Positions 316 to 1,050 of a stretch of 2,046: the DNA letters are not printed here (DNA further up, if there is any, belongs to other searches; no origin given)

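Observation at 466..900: Small winged-helix protein of uncertain role: minimal replication initiator or repressor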

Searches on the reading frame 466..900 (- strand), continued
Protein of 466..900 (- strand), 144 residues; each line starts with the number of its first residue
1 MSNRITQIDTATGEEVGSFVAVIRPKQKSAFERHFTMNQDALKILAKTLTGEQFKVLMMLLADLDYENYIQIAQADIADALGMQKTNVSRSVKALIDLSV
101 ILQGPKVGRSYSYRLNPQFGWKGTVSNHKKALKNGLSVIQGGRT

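Call 61: profile_search(alignment_id=A1)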
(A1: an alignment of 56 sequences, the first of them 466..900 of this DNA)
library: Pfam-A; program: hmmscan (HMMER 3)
A. the first sequence (144 residues): domains with independent E <= 10: 15; with E <= 0.001: 2
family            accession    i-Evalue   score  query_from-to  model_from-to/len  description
MarR_2            PF12802.13    3.2e-05    24.4      49-98          3-47/61  MarR family
RepL              PF05732.17    7.5e-05    22.7       6-132        14-132/164  Firmicute plasmid replication protein (RepL)
HTH_Crp_2         PF13545.12     0.0011    19.3      68-102        19-53/70  Crp-like helix-turn-helix domain
HTH_24            PF13412.12     0.0044    17.0      72-100        18-46/48  Winged helix-turn-helix DNA-binding
DUF7343           PF24034.1       0.015    15.6      71-110        18-56/62  Domain of unknown function (DUF7343)
MarR              PF01047.28      0.016    15.6      52-97          4-43/59  MarR family
Phage_rep_O       PF04492.19      0.017    16.0      45-107        21-86/95  Bacteriophage replication protein O
HTH_27            PF13463.12      0.018    15.7      61-115         9-64/68  Winged helix DNA-binding domain
MJ1010-like_2nd   PF21690.3       0.062    14.0      44-87          3-45/91  Uncharacterized ATP-binding protein MJ1010-like, C-terminal domain
HTH_IclR          PF09339.16      0.087    13.0      75-99         22-46/52  IclR helix-turn-helix domain
HTH_36            PF13730.12       0.14    12.4      49-99          3-53/55  Helix-turn-helix domain
Sigma54_CBD       PF04963.19       0.17    12.1      46-95         22-71/185  Sigma-54 factor, core binding domain
HVO_A0114         PF25212.1        0.25    11.6      75-101        40-66/84  HVO_A0114
HTH_AsnC-type     PF13404.12       0.29    11.4      72-95         18-41/42  AsnC-type helix-turn-helix domain
HTH_5             PF01022.26       0.36    11.2      76-98         20-42/47  Bacterial regulatory protein, arsR family
B. every sequence of the alignment scanned on its own (56 sequences): families by number of members that match
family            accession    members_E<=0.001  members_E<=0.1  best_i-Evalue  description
MarR_2            PF12802.13                30              52        1.8e-08  MarR family
HTH_Crp_2         PF13545.12                28              50        1.3e-07  Crp-like helix-turn-helix domain
RepL              PF05732.17                25              43        7.5e-08  Firmicute plasmid replication protein (RepL)
HTH_24            PF13412.12                15              40        1.4e-08  Winged helix-turn-helix DNA-binding
MarR              PF01047.28                13              38        2.2e-06  MarR family
HTH_36            PF13730.12                12              28        1.2e-07  Helix-turn-helix domain
HTH_27            PF13463.12                 3              19        2.4e-04  Winged helix DNA-binding domain
HTH_IclR          PF09339.16                 2              16        4.5e-04  IclR helix-turn-helix domain
HTH_5             PF01022.26                 2              14        4.3e-05  Bacterial regulatory protein, arsR family
TrmB              PF01978.25                 1              17        7.7e-04  Sugar-specific transcriptional regulator TrmB
Phage_rep_O       PF04492.19                 1              15        3.3e-04  Bacteriophage replication protein O
DnaD_N            PF21984.2                  1              10        2.3e-05  DnaD N-terminal domain
HTH_11            PF08279.18                 1               8        3.3e-04  HTH domain
Fe_dep_repress    PF01325.25                 1               8        6.7e-04  Iron dependent repressor, N-terminal DNA binding domain
HTH_29            PF13551.12                 1               7        1.7e-04  Winged helix-turn helix
GntR              PF00392.27                 1               5        4.3e-04  Bacterial regulatory proteins, gntR family
DUF4423           PF14394.12                 1               4        1.5e-04  Domain of unknown function (DUF4423)
Lin1244_N         PF14297.12                 1               1        1.8e-04  Lin1244/Lin1753-like, N-terminal
WD40_MABP1-WDR62_ PF24782.2                  1               1        6.2e-04  MABP1/WDR62 second WD40 domain
DUF7343           PF24034.1                  0              19        2.0e-03  Domain of unknown function (DUF7343)

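Call 67: predict_structure(alignment_id=A1)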
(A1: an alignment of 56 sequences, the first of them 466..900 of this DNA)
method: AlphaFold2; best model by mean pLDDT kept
length: 144 residues; sequences in the alignment: 56
mean_pLDDT: 90.1   pTM: 0.75
mean pLDDT of the five models: 90.1, 90.1, 89.7, 89.2, 88.0
residues with pLDDT >= 90: 102; 70-90: 31; 50-70: 9; < 50: 2
segments of 3 or more residues with pLDDT < 50: none
pLDDT, mean of each block of 10 residues (from residue 1): 79 82 82 94 97 98 95 97 98 98 93 96 95 73 50
secondary structure, 60 per line:
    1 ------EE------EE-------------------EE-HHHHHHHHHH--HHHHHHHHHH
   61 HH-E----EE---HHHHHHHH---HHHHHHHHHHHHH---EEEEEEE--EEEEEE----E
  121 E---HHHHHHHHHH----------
elements in order: H39-48 H51-62 H74-81 H85-97 E101-107 E110-115 H125-134

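Call 70: fold_search(model_id=the predicted structure, library=pdb)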
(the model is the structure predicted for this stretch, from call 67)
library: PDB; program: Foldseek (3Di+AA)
matches with E <= 10: 1872; with E <= 0.001: 0
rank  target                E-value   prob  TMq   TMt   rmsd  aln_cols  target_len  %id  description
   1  2b0l_A                1.6e-03  1.00  0.44  0.62   2.4        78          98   17  C-terminal DNA binding domain of transcriptional pleiotropic repressor CodY. (released 2006-02-21)
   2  2fe3_A                1.9e-03  1.00  0.40  0.41   3.6        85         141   16  The crystal structure of bacillus subtilis PerR-Zn reveals a novel Zn(Cys)4 Structural redox switch (released 2006-12-19)
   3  9a6f_A                2.1e-03  1.00  0.45  0.26   2.4        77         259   14  Integrative model of CODY-YPPF by crosslinking MS and deep learning (released 2024-09-18)
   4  2fe3_B                2.1e-03  1.00  0.39  0.40   3.7        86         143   17  The crystal structure of bacillus subtilis PerR-Zn reveals a novel Zn(Cys)4 Structural redox switch (released 2006-12-19)
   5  5ey2_C                2.3e-03  1.00  0.45  0.29   2.5        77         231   12  Crystal structure of CodY from Bacillus cereus (released 2016-09-14)
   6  6tey_MODEL_1_A        2.3e-03  1.00  0.39  0.64   3.0        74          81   19  Solution Structure of the DNA-binding TubR fragment from Clostridium Botulinum (released 2020-11-18)
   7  5jls                  2.3e-03  1.00  0.38  0.41   8.1       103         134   18  Crystal Structure of Adhesin competence repressor (AdcR) from Streptococcus pyogenes (C-terminally His tagged) (released 2017-05-03)
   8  2nyx_B                2.6e-03  1.00  0.41  0.40   3.3        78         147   23  Crystal structure of RV1404 from Mycobacterium tuberculosis (released 2006-12-05)
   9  2nyx_A                2.6e-03  1.00  0.40  0.40   3.2        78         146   23  Crystal structure of RV1404 from Mycobacterium tuberculosis (released 2006-12-05)
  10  1r23_B                2.8e-03  1.00  0.39  0.55   7.3        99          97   22  Crystal structure of the cyanobacterial metallothionein repressor SmtB in the Zn1-form (one Zn(II) per dimer) (released 2004-05-18)
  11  2d1h_B                3.4e-03  1.00  0.40  0.56   4.6        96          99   22  Crystal structure of ST1889 protein from thermoacidophilic archaeon Sulfolobus tokodaii (released 2006-09-05)
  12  6cdb_A                3.4e-03  1.00  0.40  0.57   8.0       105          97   18  Crystal Structure of V66L CzrA in the Zn(II)bound state (released 2018-07-11)
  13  8c7t_A                3.8e-03  1.00  0.45  0.26   2.3        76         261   17  Unliganded transcriptional pleiotropic repressor CodY from Enterococcus faecalis (released 2023-06-28)
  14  5kbj_H                3.8e-03  0.99  0.42  0.46  10.2       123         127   15  Structure of Rep-DNA complex (released 2016-06-29)
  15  4jba_B                4.1e-03  1.00  0.39  0.41   5.9        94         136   16  Crystal Structure of the Oxidized Form of MarR from E.coli (released 2013-10-16)
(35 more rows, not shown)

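Call 83: find_related_loci(query=A2, collection=genome_contigs, flank=2500)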
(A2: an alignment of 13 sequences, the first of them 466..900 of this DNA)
Query A2 (144 aa) in genome_contigs; peptide patterns used: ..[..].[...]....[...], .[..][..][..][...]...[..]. (x = any residue, [..] = any of these).
69 stretches matched a pattern; 36 encode a relative of the query (tblastn E <= 1e-3); 36 distinct loci.
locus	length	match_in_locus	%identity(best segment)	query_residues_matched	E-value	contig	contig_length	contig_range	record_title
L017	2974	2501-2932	100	1-144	2e-97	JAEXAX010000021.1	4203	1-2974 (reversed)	MAG: Bacillota bacterium isolate OH_SFB_45 k127_203928, whole genome shotgun sequence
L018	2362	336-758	77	4-144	3e-75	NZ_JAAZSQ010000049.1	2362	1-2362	Arthrobacter mobilis strain E918 scaffold16131_2362, whole genome shotgun sequence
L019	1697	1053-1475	76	4-144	3e-76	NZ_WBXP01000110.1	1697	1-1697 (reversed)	Shimwellia pseudoproteus strain DSM 3038 DSM3038_110, whole genome shotgun sequence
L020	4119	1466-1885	76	4-143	1e-72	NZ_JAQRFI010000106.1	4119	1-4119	Xenorhabdus yunnanensis strain XENO-10 contig00106, whole genome shotgun sequence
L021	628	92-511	75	4-143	9e-80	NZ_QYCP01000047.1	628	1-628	Brevibacterium permense strain Ln26 NODE_51_length_628_cov_0.708583, whole genome shotgun sequence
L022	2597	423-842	76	4-143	2e-73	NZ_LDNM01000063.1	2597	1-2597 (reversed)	Xenorhabdus griffiniae strain BMMCB Contig63, whole genome shotgun sequence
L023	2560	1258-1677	74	4-143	3e-71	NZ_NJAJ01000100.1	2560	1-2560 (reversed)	Xenorhabdus stockiae strain DSM 17904 Xsto_100, whole genome shotgun sequence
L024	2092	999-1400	49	1-132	2e-36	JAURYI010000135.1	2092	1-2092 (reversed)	MAG: Methylococcales bacterium isolate E2_concoct.bin.53 E2_k141_131761, whole genome shotgun sequence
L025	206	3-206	82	31-98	4e-40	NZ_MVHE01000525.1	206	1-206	Mycobacterium angelicum strain DSM 45057 NODE_543_length_206_cov_1.12583_ID_27409, whole genome shotgun sequence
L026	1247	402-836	43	5-140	7e-35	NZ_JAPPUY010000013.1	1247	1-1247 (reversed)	Pelomonas sp. UHG3 contig13, whole genome shotgun sequence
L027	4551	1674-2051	45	4-127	3e-33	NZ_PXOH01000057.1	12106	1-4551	Aphanothece hegewaldii CCALA 016 NODE_305_length_12106_cov_40.6017_ID_75537, whole genome shotgun sequence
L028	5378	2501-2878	46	4-127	1e-32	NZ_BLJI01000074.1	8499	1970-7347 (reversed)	Chroococcus sp. FPU101 sequence074, whole genome shotgun sequence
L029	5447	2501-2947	41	8-143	7e-31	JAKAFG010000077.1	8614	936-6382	MAG: Proteobacteria bacterium isolate WY1.bin85 NODE_13524_length_8614_cov_2.468363, whole genome shotgun sequence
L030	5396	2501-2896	42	3-132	3e-30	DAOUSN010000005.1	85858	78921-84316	MAG TPA_asm: Methylococcaceae bacterium isolate CSMAG_547 CSMAG_547_k127_870211_length_85858_cov_56.0000, whole genome s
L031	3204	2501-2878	48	4-127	2e-30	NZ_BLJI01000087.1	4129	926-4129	Chroococcus sp. FPU101 sequence087, whole genome shotgun sequence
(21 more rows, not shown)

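Call 101: search_protein_families(proteins=[window:466-900:-], library=phrogs, max_evalue=0.01)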
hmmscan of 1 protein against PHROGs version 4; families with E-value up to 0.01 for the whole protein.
window:466-900:- (144 aa): 6 families
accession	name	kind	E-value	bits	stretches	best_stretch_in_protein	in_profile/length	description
phrog_678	-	DNA, RNA and nucleotide metabolism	3.2e-06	27.9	1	58-120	75-139/346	replication initiation O-like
phrog_10086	-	DNA, RNA and nucleotide metabolism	7.2e-06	27.2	1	47-115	13-74/91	HTH DNA binding protein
phrog_270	-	DNA, RNA and nucleotide metabolism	0.00082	19.8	1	31-119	26-119/383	replication initiation protein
phrog_345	-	DNA, RNA and nucleotide metabolism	0.0025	18.5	1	36-106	30-102/297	replication initiation O-like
phrog_5978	-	unknown function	0.0037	17.4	0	50-115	296-355/364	-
phrog_12720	-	DNA, RNA and nucleotide metabolism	0.0096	16.9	0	37-98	15-76/117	DNA binding protein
